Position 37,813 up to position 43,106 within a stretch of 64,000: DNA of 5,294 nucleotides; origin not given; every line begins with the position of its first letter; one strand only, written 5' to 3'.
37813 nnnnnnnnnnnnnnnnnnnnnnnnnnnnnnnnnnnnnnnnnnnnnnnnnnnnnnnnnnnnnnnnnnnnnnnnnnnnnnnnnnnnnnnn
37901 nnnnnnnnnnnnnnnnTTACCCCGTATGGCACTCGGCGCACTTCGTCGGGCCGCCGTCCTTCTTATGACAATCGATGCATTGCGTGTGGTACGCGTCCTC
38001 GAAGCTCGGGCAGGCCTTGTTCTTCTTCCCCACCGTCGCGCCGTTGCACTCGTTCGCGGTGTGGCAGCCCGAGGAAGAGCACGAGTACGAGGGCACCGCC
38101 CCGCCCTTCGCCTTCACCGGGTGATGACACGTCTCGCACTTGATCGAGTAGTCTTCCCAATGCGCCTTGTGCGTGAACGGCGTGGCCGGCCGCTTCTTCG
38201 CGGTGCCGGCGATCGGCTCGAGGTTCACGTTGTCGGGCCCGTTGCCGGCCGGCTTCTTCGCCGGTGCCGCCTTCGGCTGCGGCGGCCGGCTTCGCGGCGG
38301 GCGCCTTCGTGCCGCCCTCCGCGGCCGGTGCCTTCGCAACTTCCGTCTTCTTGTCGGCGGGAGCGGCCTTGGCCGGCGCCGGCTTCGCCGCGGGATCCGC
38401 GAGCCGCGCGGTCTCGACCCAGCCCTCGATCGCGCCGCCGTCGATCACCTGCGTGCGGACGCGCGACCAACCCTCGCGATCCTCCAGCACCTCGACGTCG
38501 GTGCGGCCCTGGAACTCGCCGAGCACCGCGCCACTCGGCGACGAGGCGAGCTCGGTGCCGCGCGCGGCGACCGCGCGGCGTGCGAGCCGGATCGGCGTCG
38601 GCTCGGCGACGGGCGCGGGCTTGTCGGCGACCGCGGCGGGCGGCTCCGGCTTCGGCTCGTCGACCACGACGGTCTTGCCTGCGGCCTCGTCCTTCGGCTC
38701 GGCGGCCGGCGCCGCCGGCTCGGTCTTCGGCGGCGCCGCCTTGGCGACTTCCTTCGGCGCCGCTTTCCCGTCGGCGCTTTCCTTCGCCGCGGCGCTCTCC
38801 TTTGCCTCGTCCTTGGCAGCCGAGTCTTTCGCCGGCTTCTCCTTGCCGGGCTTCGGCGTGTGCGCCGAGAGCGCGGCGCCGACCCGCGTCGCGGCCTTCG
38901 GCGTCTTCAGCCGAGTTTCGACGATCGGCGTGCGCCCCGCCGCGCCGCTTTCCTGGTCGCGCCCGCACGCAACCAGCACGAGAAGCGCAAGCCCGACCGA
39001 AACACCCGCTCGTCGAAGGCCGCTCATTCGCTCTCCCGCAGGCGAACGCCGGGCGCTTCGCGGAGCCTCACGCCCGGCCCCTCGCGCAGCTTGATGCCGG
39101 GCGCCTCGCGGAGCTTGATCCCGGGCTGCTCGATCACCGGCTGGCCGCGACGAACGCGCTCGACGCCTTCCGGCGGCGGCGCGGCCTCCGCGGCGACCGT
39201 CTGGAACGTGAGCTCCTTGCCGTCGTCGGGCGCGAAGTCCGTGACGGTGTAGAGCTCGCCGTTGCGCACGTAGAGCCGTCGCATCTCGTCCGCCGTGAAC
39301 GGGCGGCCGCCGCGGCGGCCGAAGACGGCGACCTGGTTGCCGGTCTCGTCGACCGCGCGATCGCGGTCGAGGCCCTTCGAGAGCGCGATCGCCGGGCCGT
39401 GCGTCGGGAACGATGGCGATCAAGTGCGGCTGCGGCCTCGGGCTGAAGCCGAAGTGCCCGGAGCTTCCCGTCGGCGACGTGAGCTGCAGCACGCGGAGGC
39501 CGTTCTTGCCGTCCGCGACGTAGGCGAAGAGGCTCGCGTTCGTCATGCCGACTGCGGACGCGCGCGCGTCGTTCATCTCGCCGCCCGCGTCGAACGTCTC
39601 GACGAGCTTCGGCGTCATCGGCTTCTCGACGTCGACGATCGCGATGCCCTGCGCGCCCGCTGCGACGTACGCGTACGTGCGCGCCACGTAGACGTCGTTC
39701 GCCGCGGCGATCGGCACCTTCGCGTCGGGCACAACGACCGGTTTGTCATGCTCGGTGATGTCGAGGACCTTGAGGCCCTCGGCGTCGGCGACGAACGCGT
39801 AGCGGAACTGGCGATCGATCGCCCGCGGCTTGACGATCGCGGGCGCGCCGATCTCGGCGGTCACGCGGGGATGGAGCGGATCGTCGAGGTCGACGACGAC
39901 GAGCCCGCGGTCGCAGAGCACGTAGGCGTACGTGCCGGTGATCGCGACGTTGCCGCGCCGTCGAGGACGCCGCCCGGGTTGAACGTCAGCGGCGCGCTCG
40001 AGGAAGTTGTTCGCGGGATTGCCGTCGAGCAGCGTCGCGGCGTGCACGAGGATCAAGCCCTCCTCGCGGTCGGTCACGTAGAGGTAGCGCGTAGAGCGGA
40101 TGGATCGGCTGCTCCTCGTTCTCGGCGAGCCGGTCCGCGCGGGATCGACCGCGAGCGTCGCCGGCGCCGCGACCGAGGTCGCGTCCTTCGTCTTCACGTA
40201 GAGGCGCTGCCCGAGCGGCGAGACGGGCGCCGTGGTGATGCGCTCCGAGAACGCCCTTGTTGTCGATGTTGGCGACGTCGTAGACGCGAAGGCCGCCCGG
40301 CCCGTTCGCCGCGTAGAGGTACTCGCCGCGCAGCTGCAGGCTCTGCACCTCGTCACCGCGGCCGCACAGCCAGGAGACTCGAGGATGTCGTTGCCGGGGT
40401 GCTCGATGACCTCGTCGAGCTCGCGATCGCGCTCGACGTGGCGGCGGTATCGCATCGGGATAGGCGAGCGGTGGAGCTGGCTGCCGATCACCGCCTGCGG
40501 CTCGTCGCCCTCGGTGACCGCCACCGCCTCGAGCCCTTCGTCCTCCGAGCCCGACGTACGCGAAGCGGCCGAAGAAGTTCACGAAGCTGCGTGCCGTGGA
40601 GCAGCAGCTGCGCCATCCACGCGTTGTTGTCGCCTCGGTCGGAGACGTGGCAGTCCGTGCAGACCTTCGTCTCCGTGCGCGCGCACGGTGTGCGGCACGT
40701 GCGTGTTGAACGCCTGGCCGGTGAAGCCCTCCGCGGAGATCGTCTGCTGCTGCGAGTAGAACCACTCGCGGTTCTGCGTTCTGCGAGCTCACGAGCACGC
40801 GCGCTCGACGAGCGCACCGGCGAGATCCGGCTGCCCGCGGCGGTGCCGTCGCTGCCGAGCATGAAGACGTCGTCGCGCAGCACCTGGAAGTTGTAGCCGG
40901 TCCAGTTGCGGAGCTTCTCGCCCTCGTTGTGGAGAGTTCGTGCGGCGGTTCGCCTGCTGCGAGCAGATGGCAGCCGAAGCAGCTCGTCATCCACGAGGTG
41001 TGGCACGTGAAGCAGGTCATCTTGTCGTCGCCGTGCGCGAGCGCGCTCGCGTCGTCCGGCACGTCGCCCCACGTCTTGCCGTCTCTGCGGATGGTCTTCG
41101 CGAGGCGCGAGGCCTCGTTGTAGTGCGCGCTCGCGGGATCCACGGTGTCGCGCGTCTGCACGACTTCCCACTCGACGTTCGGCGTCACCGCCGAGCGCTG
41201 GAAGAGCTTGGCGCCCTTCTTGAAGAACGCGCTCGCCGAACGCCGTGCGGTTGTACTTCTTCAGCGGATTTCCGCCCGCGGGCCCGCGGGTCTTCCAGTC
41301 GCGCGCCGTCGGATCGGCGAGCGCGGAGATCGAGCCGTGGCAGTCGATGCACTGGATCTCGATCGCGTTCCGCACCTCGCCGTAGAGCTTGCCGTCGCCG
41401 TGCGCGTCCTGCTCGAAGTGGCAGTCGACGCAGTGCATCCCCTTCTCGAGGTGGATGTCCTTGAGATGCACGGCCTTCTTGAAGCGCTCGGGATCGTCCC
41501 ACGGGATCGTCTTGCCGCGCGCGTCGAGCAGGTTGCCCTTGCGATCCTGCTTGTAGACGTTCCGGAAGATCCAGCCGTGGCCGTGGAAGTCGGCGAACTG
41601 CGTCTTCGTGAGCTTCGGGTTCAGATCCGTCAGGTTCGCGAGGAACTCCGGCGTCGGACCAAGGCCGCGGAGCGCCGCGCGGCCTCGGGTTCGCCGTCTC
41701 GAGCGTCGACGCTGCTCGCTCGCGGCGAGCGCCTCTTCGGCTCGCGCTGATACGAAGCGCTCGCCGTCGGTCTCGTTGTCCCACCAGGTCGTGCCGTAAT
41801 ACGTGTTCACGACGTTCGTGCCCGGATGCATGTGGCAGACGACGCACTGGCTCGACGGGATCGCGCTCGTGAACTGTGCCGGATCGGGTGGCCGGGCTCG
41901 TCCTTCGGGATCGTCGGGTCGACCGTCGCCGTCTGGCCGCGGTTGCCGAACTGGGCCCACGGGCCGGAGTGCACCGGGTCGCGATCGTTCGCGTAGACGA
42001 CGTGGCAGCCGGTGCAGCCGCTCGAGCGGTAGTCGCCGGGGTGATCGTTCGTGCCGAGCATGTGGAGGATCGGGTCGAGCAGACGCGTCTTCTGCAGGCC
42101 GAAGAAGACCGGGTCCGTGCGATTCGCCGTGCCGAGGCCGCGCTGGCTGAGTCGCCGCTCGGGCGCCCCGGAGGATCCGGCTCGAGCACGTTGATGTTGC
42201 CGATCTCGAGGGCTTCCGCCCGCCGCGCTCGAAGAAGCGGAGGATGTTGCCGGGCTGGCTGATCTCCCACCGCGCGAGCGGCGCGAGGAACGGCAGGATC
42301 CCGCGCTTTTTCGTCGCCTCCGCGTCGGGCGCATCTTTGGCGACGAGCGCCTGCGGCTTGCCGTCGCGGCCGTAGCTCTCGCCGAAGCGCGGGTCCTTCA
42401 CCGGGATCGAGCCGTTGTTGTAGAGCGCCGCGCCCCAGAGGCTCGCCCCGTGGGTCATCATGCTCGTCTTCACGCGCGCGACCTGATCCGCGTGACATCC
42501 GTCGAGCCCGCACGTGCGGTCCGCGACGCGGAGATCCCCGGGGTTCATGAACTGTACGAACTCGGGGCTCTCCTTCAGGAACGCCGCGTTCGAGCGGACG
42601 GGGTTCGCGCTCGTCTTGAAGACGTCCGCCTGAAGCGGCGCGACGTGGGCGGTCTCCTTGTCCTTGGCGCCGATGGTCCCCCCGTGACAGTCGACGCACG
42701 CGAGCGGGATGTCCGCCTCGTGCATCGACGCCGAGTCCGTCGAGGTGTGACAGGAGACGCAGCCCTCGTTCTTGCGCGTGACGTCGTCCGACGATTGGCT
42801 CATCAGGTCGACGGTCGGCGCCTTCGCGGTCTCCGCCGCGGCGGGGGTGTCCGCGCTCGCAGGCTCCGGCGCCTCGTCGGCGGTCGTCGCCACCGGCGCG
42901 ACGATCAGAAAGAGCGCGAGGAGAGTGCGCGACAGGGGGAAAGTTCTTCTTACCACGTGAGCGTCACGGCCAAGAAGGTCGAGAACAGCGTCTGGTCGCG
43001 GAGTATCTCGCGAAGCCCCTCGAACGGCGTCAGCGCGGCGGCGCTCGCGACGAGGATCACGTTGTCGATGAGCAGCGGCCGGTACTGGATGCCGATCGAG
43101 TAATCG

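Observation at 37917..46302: Downstream envelope module: tandem-DUF336 lipoprotein, beta-barrel OMP, 10-haem cytochrome/LVIVD propeller, SH3/tetrahaem-c3 lipoprotein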

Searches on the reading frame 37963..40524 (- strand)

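Call 3: search_protein_families(library=pfam, proteins=[window:37963-40524:-], max_evalue=0.01)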
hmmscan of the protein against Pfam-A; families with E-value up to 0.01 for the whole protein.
window:37963-40524:- (853 aa): 2 families
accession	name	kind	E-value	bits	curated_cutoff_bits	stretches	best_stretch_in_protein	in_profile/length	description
PF08309.17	LVIVD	-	3.1e-18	65.3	20.2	2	275-312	4-41/42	LVIVD repeat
PF08239.17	SH3_3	-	0.00085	19.9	27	1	662-707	10-52/54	Bacterial SH3 domain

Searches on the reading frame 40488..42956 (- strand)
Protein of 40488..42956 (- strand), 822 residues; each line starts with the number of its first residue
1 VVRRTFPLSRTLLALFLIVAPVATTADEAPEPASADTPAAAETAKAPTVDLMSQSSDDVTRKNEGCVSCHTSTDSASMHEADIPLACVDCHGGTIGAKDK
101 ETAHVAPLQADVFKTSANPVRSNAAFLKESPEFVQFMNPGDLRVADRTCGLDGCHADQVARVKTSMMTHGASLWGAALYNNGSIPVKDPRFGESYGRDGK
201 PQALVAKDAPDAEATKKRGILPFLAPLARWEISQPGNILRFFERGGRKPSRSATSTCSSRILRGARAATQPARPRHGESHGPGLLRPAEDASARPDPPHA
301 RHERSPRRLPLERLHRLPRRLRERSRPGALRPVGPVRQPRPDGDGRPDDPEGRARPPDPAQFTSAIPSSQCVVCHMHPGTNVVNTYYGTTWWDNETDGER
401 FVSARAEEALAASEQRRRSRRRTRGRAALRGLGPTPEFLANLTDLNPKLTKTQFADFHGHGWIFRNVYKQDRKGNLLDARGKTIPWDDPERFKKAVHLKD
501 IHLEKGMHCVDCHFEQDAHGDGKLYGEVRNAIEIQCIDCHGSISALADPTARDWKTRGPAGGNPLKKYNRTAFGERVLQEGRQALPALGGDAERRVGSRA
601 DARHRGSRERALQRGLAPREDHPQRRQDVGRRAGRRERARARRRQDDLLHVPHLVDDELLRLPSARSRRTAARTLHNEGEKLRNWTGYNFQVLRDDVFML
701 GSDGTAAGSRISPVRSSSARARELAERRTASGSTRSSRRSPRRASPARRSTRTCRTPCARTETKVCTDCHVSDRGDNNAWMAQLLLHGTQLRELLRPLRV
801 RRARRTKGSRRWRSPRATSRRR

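Call 3: search_protein_families(library=pfam, proteins=[window:40488-42956:-], max_evalue=0.01)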
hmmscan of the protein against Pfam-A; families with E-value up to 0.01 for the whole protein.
window:40488-42956:- (822 aa): 4 families
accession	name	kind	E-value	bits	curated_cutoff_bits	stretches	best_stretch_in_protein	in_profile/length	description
PF14537.11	Cytochrom_c3_2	-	1.7e-06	28.8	25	1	502-552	2-45/79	Cytochrome c3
PF14522.11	Cytochrome_C7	-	2.3e-05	24.6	24.8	1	499-545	5-53/67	Cytochrome c7 and related cytochrome c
PF22113.1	Mtrc-MtrF_II-IV_dom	-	3.1e-05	24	30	0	62-159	5-92/176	Outer membrane cytochrome MtrC/MtrF-like, domains II/IV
PF09699.15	Paired_CXXCH_1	-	0.0053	16.9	20.6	1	64-93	7-38/41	Doubled CXXCH motif (Paired_CXXCH_1)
